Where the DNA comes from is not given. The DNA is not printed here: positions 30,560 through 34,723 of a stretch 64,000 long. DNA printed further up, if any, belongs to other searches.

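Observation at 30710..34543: Unusual fusion: PKS dehydratase + FkbH with an FkbM methyltransferase inserted into it + ACP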

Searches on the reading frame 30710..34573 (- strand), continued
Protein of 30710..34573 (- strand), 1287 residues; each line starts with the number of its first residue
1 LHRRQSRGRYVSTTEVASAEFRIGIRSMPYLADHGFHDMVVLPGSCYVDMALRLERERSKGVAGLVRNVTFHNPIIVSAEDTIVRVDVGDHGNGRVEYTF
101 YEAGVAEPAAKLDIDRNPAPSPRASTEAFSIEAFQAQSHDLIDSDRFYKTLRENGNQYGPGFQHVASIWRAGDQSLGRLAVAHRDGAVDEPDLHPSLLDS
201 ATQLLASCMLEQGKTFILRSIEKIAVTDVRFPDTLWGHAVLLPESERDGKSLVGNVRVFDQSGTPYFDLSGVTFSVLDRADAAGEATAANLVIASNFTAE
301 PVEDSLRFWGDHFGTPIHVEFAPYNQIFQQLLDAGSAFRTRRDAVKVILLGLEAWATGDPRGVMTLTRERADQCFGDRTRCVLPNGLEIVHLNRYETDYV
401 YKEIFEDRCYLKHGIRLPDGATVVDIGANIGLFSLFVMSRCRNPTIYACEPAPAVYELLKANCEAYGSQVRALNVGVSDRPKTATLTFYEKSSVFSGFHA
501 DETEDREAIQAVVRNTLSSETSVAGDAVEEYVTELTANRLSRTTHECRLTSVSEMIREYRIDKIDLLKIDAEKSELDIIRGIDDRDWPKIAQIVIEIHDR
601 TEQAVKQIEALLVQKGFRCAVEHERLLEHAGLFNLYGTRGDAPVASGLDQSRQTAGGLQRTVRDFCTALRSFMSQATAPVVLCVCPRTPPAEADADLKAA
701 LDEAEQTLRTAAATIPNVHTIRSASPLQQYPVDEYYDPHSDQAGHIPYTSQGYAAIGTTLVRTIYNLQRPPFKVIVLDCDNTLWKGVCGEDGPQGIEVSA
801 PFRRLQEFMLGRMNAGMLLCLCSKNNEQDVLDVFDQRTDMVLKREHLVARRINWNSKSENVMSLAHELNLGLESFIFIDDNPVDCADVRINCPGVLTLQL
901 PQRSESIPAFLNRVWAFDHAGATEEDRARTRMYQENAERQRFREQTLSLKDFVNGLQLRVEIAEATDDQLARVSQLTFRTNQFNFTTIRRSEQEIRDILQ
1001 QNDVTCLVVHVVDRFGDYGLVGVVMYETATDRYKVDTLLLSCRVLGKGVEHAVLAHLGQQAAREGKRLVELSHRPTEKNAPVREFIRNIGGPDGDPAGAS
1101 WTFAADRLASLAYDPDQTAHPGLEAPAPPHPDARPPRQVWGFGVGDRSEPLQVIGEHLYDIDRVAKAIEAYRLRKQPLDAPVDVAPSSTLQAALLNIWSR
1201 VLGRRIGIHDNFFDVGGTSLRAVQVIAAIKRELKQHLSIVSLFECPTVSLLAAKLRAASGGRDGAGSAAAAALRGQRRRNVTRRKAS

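Call 8: find_homologous_proteins(query=window:30710-34573:-, max_evalue=1e-10)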
Query window:30710-34573:- (1287 aa): 582 proteins with E <= 1e-10 among 8000 candidates; the best 120 are listed.
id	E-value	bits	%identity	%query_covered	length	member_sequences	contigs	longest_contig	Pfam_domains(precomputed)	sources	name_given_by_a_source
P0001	0.0e+0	2869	99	98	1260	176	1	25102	PF21089.4,PF00550.32,PF14765.13,PF05050.20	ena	-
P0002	0.0e+0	2255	78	99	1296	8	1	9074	PF21089.4,PF00550.32,PF14765.13,PF05050.20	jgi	-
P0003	0.0e+0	2219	77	99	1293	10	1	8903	PF21089.4,PF00550.32,PF14765.13,PF05050.20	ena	-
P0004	0.0e+0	2215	75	100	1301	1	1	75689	PF21089.4,PF00550.32,PF14765.13,PF05050.20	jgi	jgi:FkbH-like protein/FkbM family methyltransferase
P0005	0.0e+0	2198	75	99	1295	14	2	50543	PF21089.4,PF00550.32,PF14765.13,PF05050.20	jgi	jgi:FkbH-like protein/FkbM family methyltransferase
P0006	0.0e+0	2183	75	99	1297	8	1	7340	PF21089.4,PF00550.32,PF14765.13,PF05050.20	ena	-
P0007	0.0e+0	2146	74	99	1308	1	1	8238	PF21089.4,PF00550.32,PF14765.13,PF05050.20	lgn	-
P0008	0.0e+0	2116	74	99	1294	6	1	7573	PF21089.4,PF00550.32,PF14765.13,PF05050.20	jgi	jgi:FkbH-like protein/FkbM family methyltransferase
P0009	0.0e+0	2078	71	99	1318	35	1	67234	PF21089.4,PF00550.32,PF14765.13,PF05050.20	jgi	jgi:FkbH-like protein/FkbM family methyltransferase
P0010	0.0e+0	2062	71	99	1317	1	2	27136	PF21089.4,PF00550.32,PF14765.13,PF05050.20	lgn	-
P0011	0.0e+0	2062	72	99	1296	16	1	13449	PF21089.4,PF00550.32,PF14765.13,PF05050.20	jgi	-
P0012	0.0e+0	2051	71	99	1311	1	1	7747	PF21089.4,PF00550.32,PF14765.13,PF05050.20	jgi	jgi:FkbH-like protein/FkbM family methyltransferase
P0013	0.0e+0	2047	71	99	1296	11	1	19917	PF21089.4,PF00550.32,PF14765.13,PF05050.20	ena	-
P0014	0.0e+0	2037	70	99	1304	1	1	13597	PF21089.4,PF00550.32,PF14765.13,PF05050.20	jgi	jgi:FkbH-like protein/FkbM family methyltransferase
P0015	0.0e+0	2034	70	99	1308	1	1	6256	PF21089.4,PF00550.32,PF14765.13,PF05050.20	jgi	jgi:FkbH-like protein/FkbM family methyltransferase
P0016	0.0e+0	2025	70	99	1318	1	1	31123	PF21089.4,PF00550.32,PF14765.13,PF05050.20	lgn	-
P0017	0.0e+0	2022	70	99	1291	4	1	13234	PF21089.4,PF00550.32,PF14765.13,PF05050.20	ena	-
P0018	0.0e+0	2020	70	98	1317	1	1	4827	PF21089.4,PF00550.32,PF14765.13,PF05050.20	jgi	jgi:FkbH-like protein/FkbM family methyltransferase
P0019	0.0e+0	2014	71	97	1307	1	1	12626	PF21089.4,PF00550.32,PF14765.13,PF05050.20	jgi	jgi:FkbH-like protein/FkbM family methyltransferase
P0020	0.0e+0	2011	70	99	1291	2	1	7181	PF21089.4,PF00550.32,PF14765.13,PF05050.20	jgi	jgi:FkbH-like protein/FkbM family methyltransferase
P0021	0.0e+0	2005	69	99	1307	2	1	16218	PF21089.4,PF00550.32,PF14765.13,PF05050.20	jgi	-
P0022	0.0e+0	2004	71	97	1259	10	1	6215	PF21089.4,PF00550.32,PF14765.13,PF05050.20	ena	-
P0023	0.0e+0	2002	69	99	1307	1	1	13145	PF21089.4,PF00550.32,PF14765.13,PF05050.20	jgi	-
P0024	0.0e+0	2000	69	99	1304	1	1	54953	PF21089.4,PF00550.32,PF14765.13,PF05050.20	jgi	jgi:FkbH-like protein/FkbM family methyltransferase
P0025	0.0e+0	1998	69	99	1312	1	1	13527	PF21089.4,PF00550.32,PF14765.13,PF05050.20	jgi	jgi:FkbH-like protein/FkbM family methyltransferase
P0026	0.0e+0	1998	70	99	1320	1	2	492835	PF21089.4,PF00550.32,PF14765.13,PF05050.20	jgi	jgi:FkbH-like protein/FkbM family methyltransferase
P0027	0.0e+0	1996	69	99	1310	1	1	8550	PF21089.4,PF00550.32,PF14765.13,PF05050.20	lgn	-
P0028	0.0e+0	1994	69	99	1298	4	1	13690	PF21089.4,PF00550.32,PF14765.13,PF05050.20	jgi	jgi:FkbH-like protein/FkbM family methyltransferase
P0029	0.0e+0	1992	68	99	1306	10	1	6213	PF21089.4,PF00550.32,PF03031.25,PF14765.13,PF05050.20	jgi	-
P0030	0.0e+0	1992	69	99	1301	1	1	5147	PF21089.4,PF00550.32,PF14765.13,PF05050.20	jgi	jgi:FkbH-like protein/FkbM family methyltransferase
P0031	0.0e+0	1985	69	99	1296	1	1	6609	PF21089.4,PF00550.32,PF14765.13,PF05050.20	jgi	jgi:FkbH-like protein/FkbM family methyltransferase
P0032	0.0e+0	1982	68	99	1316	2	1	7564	PF21089.4,PF00550.32,PF14765.13,PF05050.20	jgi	-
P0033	0.0e+0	1982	69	99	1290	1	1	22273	PF21089.4,PF00550.32,PF14765.13,PF05050.20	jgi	jgi:FkbH-like protein/FkbM family methyltransferase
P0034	0.0e+0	1978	69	99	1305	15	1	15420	PF21089.4,PF00550.32,PF14765.13,PF05050.20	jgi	-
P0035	0.0e+0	1972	68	99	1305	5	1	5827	PF21089.4,PF00550.32,PF14765.13,PF05050.20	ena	-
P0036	0.0e+0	1970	68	99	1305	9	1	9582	PF21089.4,PF00550.32,PF14765.13,PF05050.20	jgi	-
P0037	0.0e+0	1969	68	99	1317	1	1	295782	PF21089.4,PF00550.32,PF14765.13,PF05050.20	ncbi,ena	-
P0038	0.0e+0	1965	69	99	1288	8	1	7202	PF21089.4,PF00550.32,PF14765.13,PF05050.20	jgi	-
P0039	0.0e+0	1960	68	99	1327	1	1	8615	PF21089.4,PF00550.32,PF14765.13,PF05050.20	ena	-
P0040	0.0e+0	1959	68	99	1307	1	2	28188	PF21089.4,PF00550.32,PF14765.13,PF05050.20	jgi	jgi:FkbH-like protein/FkbM family methyltransferase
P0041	0.0e+0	1959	67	99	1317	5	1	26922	PF21089.4,PF00550.32,PF14765.13,PF05050.20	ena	-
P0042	0.0e+0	1958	68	99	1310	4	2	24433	PF21089.4,PF00550.32,PF14765.13,PF05050.20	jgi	-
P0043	0.0e+0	1956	68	99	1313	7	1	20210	PF21089.4,PF00550.32,PF14765.13,PF05050.20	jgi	-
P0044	0.0e+0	1953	68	99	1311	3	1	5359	PF21089.4,PF00550.32,PF14765.13,PF05050.20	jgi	jgi:FkbH-like protein/FkbM family methyltransferase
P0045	0.0e+0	1951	68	99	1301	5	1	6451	PF21089.4,PF00550.32,PF14765.13,PF05050.20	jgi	-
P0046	0.0e+0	1951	68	99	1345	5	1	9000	PF21089.4,PF00550.32,PF14765.13,PF05050.20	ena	-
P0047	0.0e+0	1944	68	98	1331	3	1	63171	PF21089.4,PF00550.32,PF14765.13,PF05050.20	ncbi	-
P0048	0.0e+0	1922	68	98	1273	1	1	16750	PF21089.4,PF00550.32,PF14765.13,PF05050.20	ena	-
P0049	0.0e+0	1915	67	99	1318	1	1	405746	PF21089.4,PF00550.32,PF14765.13,PF05050.20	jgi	jgi:FkbH-like protein/FkbM family methyltransferase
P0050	0.0e+0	1911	66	99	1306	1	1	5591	PF21089.4,PF00550.32,PF14765.13,PF05050.20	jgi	-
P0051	0.0e+0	1910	66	99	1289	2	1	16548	PF21089.4,PF00550.32,PF14765.13,PF05050.20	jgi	jgi:FkbH-like protein/FkbM family methyltransferase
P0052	0.0e+0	1907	66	99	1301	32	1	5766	PF21089.4,PF00550.32,PF14765.13,PF05050.20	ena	-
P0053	0.0e+0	1905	66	96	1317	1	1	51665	PF21089.4,PF00550.32,PF14765.13,PF05050.20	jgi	jgi:FkbH-like protein/FkbM family methyltransferase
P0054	0.0e+0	1905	67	98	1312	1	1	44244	PF21089.4,PF00550.32,PF14765.13,PF05050.20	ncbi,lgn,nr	ncbi:MAG: FkbM family methyltransferase [Betaproteobacteria bacterium]|nr:FkbM family methyltransfer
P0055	0.0e+0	1899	66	99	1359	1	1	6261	PF21089.4,PF00550.32,PF14765.13,PF05050.20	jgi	jgi:FkbH-like protein/FkbM family methyltransferase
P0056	0.0e+0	1899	66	99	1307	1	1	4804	PF21089.4,PF00550.32,PF14765.13,PF05050.20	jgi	jgi:FkbH-like protein/FkbM family methyltransferase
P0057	0.0e+0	1893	65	99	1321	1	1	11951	PF21089.4,PF00550.32,PF14765.13,PF05050.20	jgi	-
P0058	0.0e+0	1893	67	97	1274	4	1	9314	PF00550.32,PF14765.13,PF05050.20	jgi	-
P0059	0.0e+0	1888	66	99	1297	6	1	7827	PF21089.4,PF00550.32,PF14765.13,PF05050.20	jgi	jgi:FkbH-like protein/FkbM family methyltransferase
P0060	0.0e+0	1888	66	98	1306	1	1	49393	PF21089.4,PF00550.32,PF14765.13,PF05050.20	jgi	jgi:FkbH-like protein/FkbM family methyltransferase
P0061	0.0e+0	1880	66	98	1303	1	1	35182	PF21089.4,PF00550.32,PF14765.13,PF05050.20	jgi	jgi:FkbH-like protein/FkbM family methyltransferase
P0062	0.0e+0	1873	65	99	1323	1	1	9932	PF21089.4,PF00550.32,PF14765.13,PF05050.20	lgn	-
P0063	0.0e+0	1870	66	99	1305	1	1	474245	PF21089.4,PF00550.32,PF14765.13,PF05050.20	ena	-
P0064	0.0e+0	1870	65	99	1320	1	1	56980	PF21089.4,PF00550.32,PF14765.13,PF05050.20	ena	-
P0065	0.0e+0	1870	66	99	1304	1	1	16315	PF21089.4,PF00550.32,PF14765.13,PF05050.20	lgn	-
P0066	0.0e+0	1868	65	99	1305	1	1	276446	PF21089.4,PF00550.32,PF14765.13,PF05050.20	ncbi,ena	-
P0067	0.0e+0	1868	66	99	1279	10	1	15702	PF21089.4,PF00550.32,PF14765.13,PF05050.20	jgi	-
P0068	0.0e+0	1864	65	99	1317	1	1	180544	PF21089.4,PF00550.32,PF14765.13,PF05050.20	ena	-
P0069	0.0e+0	1860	66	97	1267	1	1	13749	PF21089.4,PF00550.32,PF14765.13,PF05050.20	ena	-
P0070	0.0e+0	1855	64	99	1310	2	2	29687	PF21089.4,PF00550.32,PF14765.13,PF05050.20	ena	-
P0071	0.0e+0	1854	65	98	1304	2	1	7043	PF21089.4,PF00550.32,PF14765.13,PF05050.20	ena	-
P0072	0.0e+0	1853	65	99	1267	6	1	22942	PF21089.4,PF00550.32,PF14765.13,PF05050.20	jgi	-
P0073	0.0e+0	1852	65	99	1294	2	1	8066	PF21089.4,PF00550.32,PF14765.13,PF05050.20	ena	-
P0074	0.0e+0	1847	65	99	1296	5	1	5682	PF21089.4,PF00550.32,PF14765.13,PF05050.20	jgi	jgi:FkbH-like protein/FkbM family methyltransferase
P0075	0.0e+0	1845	65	95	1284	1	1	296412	PF21089.4,PF00550.32,PF14765.13,PF05050.20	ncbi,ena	-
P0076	0.0e+0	1843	65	99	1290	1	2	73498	PF21089.4,PF00550.32,PF14765.13,PF05050.20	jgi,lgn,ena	-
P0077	0.0e+0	1836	66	97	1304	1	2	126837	PF21089.4,PF00550.32,PF14765.13,PF05050.20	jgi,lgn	jgi:FkbH-like protein/FkbM family methyltransferase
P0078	0.0e+0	1834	64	99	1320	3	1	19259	PF21089.4,PF00550.32,PF14765.13,PF05050.20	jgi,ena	-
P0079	0.0e+0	1834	66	96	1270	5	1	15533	PF21089.4,PF00550.32,PF14765.13,PF05050.20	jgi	jgi:FkbH-like protein/FkbM family methyltransferase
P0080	0.0e+0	1831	64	99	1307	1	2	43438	PF21089.4,PF00550.32,PF14765.13,PF05050.20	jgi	jgi:FkbH-like protein/FkbM family methyltransferase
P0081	0.0e+0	1827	65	98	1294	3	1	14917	PF21089.4,PF00550.32,PF14765.13,PF05050.20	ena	-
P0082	0.0e+0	1823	64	99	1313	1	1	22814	PF21089.4,PF00550.32,PF14765.13,PF05050.20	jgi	jgi:FkbH-like protein/FkbM family methyltransferase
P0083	0.0e+0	1816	62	99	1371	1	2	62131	PF21089.4,PF00550.32,PF14765.13,PF05050.20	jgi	jgi:FkbH-like protein/FkbM family methyltransferase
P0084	0.0e+0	1807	64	98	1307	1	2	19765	PF21089.4,PF00550.32,PF14765.13,PF05050.20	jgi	jgi:FkbH-like protein/FkbM family methyltransferase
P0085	0.0e+0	1806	66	78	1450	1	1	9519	PF21089.4,PF00550.32,PF14765.13,PF05050.20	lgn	-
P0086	0.0e+0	1805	63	98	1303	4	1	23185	PF21089.4,PF00550.32,PF14765.13,PF05050.20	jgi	-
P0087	0.0e+0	1803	63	99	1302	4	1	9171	PF21089.4,PF00550.32,PF14765.13,PF05050.20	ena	-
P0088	0.0e+0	1803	65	98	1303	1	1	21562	PF21089.4,PF00550.32,PF03031.25,PF14765.13,PF05050.20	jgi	jgi:FkbH-like protein/FkbM family methyltransferase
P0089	0.0e+0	1800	64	99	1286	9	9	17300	PF21089.4,PF00550.32,PF14765.13,PF05050.20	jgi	jgi:FkbH-like protein/FkbM family methyltransferase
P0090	0.0e+0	1796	63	99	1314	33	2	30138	PF21089.4,PF00550.32,PF14765.13,PF05050.20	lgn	-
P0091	0.0e+0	1796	65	98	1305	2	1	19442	PF21089.4,PF00550.32,PF14765.13,PF05050.20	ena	-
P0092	0.0e+0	1795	64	99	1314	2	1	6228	PF21089.4,PF00550.32,PF14765.13,PF05050.20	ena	-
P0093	0.0e+0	1782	62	99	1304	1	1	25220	PF21089.4,PF00550.32,PF14765.13,PF05050.20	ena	-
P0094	0.0e+0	1780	64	99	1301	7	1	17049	PF21089.4,PF00550.32,PF14765.13,PF05050.20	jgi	-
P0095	0.0e+0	1773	62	98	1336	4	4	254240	PF21089.4,PF00550.32,PF14765.13,PF05050.20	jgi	-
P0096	0.0e+0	1767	62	99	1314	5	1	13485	PF21089.4,PF00550.32,PF14765.13,PF05050.20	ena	-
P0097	0.0e+0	1766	63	99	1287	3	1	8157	PF21089.4,PF00550.32,PF14765.13,PF05050.20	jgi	-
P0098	0.0e+0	1765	62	99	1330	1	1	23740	PF21089.4,PF00550.32,PF14765.13,PF05050.20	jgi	jgi:FkbH-like protein/FkbM family methyltransferase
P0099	0.0e+0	1756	62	98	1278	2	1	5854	PF21089.4,PF00550.32,PF14765.13,PF05050.20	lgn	-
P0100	0.0e+0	1755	62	98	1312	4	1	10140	PF21089.4,PF00550.32,PF14765.13,PF05050.20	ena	-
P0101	0.0e+0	1754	62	99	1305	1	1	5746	PF21089.4,PF00550.32,PF14765.13,PF05050.20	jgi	-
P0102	0.0e+0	1752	63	99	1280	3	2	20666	PF21089.4,PF00550.32,PF14765.13,PF05050.20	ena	-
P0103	0.0e+0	1752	61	99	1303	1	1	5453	PF21089.4,PF00550.32,PF14765.13,PF05050.20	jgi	jgi:FkbH-like protein/FkbM family methyltransferase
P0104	0.0e+0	1747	62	98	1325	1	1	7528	PF21089.4,PF00550.32,PF14765.13,PF05050.20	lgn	-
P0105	0.0e+0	1744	65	59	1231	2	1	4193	PF21089.4,PF00550.32,PF14765.13,PF05050.20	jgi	jgi:FkbH-like protein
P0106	0.0e+0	1744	64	96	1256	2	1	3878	PF00550.32,PF14765.13,PF05050.20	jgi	-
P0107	0.0e+0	1743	63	99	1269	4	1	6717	PF21089.4,PF00550.32,PF14765.13,PF05050.20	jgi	jgi:FkbH-like protein/FkbM family methyltransferase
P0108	0.0e+0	1740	62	99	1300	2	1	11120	PF21089.4,PF00550.32,PF14765.13,PF05050.20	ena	-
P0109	0.0e+0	1740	62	98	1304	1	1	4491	PF21089.4,PF00550.32,PF14765.13,PF05050.20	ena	-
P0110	0.0e+0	1739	61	99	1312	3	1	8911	PF21089.4,PF00550.32,PF14765.13,PF05050.20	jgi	-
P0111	0.0e+0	1738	63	96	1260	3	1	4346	PF00550.32,PF14765.13,PF05050.20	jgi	jgi:FkbH-like protein/FkbM family methyltransferase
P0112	0.0e+0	1733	61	99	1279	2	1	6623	PF21089.4,PF00550.32,PF14765.13,PF05050.20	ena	-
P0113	0.0e+0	1732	67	87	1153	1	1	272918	PF21089.4,PF14765.13,PF05050.20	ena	-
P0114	0.0e+0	1729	61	98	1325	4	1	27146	PF21089.4,PF00550.32,PF14765.13,PF05050.20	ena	-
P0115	0.0e+0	1729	61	99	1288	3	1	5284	PF21089.4,PF00550.32,PF14765.13,PF05050.20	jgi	-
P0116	0.0e+0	1727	62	98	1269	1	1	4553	PF21089.4,PF00550.32,PF14765.13,PF05050.20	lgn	-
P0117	0.0e+0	1726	61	99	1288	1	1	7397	PF21089.4,PF00550.32,PF14765.13,PF05050.20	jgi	jgi:FkbH-like protein/FkbM family methyltransferase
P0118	0.0e+0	1724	61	99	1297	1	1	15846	PF21089.4,PF00550.32,PF14765.13,PF05050.20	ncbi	-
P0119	0.0e+0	1722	61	98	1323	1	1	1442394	PF21089.4,PF00550.32,PF14765.13,PF05050.20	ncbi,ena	-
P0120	0.0e+0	1722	60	99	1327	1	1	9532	PF21089.4,PF00550.32,PF14765.13,PF05050.20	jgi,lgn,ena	-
